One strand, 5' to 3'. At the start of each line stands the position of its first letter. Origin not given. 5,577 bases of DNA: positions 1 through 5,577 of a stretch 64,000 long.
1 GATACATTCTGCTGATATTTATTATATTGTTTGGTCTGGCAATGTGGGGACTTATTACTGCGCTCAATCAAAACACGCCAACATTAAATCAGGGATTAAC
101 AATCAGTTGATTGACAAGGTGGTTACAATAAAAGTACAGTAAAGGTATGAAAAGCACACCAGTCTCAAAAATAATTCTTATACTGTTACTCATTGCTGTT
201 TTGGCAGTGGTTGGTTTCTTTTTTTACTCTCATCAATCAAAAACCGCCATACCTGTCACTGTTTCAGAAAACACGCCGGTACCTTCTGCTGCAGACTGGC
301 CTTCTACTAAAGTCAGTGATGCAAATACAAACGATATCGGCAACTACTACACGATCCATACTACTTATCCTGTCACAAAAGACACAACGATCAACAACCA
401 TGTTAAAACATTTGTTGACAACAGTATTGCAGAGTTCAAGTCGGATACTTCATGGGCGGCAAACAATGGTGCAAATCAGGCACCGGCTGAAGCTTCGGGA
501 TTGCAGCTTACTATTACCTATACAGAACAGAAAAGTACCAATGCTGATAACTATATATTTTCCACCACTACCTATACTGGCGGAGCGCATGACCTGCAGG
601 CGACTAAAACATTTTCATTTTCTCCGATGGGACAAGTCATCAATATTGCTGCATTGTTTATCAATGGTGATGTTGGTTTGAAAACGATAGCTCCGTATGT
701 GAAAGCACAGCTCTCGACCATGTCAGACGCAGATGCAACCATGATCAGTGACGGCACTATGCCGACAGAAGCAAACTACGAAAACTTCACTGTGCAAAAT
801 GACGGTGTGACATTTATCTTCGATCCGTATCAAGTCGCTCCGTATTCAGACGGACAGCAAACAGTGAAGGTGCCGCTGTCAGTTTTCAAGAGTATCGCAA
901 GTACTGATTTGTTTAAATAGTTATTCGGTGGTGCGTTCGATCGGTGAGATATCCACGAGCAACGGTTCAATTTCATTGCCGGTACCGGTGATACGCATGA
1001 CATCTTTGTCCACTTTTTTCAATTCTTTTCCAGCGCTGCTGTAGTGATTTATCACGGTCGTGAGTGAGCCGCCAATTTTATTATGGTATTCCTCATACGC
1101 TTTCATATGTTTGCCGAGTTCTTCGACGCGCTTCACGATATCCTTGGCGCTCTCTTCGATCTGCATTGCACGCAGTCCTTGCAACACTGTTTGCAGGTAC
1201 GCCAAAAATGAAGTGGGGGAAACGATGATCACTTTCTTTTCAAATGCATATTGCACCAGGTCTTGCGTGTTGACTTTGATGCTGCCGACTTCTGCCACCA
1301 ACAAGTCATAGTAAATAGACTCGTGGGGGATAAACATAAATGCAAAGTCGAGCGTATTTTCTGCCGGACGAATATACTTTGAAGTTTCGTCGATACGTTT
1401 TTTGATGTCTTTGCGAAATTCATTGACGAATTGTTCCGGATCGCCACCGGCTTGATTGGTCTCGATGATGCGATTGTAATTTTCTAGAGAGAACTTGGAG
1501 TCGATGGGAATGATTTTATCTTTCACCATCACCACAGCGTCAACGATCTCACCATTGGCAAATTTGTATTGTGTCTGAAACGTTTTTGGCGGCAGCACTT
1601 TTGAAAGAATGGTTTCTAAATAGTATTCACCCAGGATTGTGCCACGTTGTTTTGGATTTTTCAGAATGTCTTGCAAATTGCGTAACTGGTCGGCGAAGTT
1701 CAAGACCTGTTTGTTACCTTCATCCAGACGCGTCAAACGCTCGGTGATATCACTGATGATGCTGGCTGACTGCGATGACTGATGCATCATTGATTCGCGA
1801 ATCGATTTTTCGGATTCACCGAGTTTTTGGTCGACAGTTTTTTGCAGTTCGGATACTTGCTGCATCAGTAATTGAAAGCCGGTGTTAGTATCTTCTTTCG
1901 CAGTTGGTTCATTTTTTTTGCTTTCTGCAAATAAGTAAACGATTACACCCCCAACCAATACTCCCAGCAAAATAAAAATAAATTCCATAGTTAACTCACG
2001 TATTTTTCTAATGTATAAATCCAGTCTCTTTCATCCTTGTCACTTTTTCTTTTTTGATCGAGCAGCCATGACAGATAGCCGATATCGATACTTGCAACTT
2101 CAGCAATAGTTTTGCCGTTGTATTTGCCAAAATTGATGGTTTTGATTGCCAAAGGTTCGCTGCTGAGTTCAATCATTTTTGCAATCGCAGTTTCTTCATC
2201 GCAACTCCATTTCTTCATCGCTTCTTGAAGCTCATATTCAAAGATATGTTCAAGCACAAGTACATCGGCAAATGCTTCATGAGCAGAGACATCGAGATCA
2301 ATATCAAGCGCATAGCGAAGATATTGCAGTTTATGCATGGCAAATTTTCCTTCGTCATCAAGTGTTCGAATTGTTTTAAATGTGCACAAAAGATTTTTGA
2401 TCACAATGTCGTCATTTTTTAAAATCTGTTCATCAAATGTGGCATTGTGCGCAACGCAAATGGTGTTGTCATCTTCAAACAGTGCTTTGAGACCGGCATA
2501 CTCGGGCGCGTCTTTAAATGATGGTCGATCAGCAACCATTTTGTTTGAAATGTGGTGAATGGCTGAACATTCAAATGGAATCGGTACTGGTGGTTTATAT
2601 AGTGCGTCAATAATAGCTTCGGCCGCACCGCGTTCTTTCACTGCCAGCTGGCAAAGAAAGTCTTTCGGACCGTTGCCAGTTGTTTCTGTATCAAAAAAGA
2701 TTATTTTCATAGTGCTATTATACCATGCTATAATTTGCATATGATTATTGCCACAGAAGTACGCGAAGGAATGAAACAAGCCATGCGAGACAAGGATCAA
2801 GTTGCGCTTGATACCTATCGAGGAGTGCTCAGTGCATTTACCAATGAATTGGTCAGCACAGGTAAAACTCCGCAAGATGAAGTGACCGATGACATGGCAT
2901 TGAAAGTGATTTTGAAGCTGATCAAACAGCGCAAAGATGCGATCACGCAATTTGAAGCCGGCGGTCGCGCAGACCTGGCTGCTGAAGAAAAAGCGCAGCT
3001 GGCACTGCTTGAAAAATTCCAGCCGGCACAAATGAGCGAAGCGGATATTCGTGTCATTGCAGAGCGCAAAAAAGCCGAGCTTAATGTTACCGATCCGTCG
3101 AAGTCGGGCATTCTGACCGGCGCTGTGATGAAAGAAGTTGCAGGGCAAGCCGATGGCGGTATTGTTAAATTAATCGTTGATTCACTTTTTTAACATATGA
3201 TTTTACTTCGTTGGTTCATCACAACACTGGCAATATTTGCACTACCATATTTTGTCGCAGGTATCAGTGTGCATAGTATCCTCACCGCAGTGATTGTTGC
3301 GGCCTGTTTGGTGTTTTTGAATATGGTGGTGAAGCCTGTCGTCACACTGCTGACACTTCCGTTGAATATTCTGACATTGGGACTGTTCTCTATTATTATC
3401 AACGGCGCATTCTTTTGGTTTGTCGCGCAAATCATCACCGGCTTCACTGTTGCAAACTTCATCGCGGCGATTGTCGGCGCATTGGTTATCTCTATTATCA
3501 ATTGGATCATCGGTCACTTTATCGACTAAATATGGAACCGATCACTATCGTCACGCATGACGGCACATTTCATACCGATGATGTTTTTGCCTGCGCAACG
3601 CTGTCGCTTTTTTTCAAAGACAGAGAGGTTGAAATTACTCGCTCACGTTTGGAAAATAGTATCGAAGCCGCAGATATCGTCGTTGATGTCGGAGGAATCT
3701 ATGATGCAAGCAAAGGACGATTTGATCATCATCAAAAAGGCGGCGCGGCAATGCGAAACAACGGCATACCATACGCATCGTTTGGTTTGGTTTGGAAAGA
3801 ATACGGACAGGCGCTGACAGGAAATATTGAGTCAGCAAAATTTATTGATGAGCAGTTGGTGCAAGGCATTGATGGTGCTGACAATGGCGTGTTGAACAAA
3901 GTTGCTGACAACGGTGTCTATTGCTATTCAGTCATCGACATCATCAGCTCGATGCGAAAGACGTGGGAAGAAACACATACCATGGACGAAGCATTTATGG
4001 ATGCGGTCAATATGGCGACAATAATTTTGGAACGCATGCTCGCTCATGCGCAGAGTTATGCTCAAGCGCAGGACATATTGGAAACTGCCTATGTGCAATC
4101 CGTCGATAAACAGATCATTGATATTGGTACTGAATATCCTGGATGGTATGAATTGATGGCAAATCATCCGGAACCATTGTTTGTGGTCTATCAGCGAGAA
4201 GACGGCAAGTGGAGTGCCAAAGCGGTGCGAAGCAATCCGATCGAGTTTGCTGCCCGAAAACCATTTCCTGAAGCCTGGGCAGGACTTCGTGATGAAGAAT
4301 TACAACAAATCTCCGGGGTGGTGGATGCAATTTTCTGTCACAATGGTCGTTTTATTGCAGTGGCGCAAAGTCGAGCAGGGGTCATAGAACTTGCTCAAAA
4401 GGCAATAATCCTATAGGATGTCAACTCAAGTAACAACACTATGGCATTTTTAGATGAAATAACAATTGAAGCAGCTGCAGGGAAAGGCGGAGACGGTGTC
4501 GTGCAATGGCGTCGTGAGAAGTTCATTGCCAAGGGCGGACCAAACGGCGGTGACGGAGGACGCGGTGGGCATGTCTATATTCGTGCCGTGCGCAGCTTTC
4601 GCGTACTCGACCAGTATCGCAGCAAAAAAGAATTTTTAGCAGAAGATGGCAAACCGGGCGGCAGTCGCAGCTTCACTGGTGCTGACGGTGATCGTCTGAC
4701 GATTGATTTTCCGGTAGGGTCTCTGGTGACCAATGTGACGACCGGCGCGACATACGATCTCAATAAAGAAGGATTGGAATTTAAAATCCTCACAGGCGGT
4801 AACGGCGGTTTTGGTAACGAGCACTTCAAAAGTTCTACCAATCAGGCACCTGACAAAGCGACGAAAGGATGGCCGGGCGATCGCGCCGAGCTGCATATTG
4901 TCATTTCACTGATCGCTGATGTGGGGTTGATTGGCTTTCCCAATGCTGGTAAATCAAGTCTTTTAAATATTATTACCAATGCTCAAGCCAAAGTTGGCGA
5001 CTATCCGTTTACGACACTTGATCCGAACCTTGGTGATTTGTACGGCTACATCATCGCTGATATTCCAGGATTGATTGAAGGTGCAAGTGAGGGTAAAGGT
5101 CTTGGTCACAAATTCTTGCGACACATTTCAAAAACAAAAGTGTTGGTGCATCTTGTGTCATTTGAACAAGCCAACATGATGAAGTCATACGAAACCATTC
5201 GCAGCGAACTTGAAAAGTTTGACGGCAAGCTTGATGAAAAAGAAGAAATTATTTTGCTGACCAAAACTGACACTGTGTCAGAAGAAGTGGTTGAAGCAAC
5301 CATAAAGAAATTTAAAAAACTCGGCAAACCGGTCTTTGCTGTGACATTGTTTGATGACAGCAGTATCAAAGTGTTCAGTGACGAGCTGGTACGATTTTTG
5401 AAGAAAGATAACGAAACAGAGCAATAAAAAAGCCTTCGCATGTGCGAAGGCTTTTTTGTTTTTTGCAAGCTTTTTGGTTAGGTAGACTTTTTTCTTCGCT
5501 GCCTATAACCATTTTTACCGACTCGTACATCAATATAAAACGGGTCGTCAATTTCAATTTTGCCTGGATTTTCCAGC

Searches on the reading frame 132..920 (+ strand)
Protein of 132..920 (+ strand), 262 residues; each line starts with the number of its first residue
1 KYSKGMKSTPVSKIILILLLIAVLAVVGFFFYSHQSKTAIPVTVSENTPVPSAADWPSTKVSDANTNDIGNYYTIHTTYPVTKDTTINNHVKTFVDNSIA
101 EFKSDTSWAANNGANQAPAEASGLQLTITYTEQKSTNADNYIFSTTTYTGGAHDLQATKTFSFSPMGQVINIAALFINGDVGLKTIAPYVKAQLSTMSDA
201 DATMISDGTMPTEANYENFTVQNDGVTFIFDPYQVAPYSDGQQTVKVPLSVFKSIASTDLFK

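Call 103: search_protein_families(library=pfam, proteins=[window:132-920:+], max_evalue=0.00001)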
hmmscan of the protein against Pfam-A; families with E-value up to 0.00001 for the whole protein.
window:132-920:+ (262 aa): 1 family
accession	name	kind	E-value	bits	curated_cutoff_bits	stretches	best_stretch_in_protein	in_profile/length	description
PF11738.13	DUF3298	-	5.2e-17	63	24.1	1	175-250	3-84/84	Protein of unknown function (DUF3298)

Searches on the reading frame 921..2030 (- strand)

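Call 103: search_protein_families(library=pfam, proteins=[window:921-2030:-], max_evalue=0.00001)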
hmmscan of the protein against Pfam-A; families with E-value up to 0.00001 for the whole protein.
window:921-2030:- (369 aa): 1 family
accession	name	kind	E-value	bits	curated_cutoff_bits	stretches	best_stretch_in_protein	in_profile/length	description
PF02646.22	RmuC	-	2.7e-52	178.2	26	1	58-342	2-272/291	RmuC family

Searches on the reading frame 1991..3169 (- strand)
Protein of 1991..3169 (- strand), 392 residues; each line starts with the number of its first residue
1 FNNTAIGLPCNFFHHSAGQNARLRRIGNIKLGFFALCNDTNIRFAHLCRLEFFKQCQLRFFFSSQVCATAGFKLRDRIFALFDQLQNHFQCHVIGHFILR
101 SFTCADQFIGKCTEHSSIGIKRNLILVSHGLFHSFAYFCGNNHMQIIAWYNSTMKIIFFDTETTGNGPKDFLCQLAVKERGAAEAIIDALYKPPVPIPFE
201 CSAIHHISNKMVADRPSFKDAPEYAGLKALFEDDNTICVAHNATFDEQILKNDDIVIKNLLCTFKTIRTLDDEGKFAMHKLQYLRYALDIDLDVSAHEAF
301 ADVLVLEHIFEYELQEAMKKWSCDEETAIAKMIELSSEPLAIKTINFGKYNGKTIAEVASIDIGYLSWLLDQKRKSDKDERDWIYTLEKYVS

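Call 103: search_protein_families(library=pfam, proteins=[window:1991-3169:-], max_evalue=0.00001)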
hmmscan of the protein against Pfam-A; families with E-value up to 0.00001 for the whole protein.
window:1991-3169:- (392 aa): 3 families
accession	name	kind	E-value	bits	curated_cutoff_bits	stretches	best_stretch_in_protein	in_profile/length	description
PF00929.31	RNase_T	-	7e-16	59.6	24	1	157-306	1-160/164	Exonuclease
PF20600.3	ExoX-like_C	-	2.7e-12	46.3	26.5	1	345-372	1-28/30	Exodeoxyribonuclease X-like C-terminal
PF01612.26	DNA_pol_A_exo1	-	2.3e-09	37.7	23.6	1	154-284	20-123/173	3'-5' exonuclease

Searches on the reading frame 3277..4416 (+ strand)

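Call 103: search_protein_families(library=pfam, proteins=[window:3277-4416:+], max_evalue=0.00001)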
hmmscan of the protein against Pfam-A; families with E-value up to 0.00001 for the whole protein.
window:3277-4416:+ (379 aa): 1 family
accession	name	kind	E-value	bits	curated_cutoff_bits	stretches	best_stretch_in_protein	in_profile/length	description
PF03690.18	MYG1_exonuc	-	1.7e-70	238.6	22.1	1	90-377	1-318/318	Uncharacterised protein family (UPF0160)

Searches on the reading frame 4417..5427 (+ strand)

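Call 103: search_protein_families(library=pfam, proteins=[window:4417-5427:+], max_evalue=0.00001)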
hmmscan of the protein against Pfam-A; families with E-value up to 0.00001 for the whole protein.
window:4417-5427:+ (336 aa): 3 families
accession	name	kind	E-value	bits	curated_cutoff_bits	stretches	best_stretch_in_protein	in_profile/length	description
PF01018.28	GTP1_OBG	-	8.4e-47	159.1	27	1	13-162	2-152/155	GTP1/OBG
PF01926.29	MMR_HSR1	-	1.7e-25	89.8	21.9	1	168-283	1-113/113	50S ribosome-binding GTPase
PF02421.24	FeoB_N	-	1.2e-09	38.3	27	1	169-310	3-142/156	Ferrous iron transport protein B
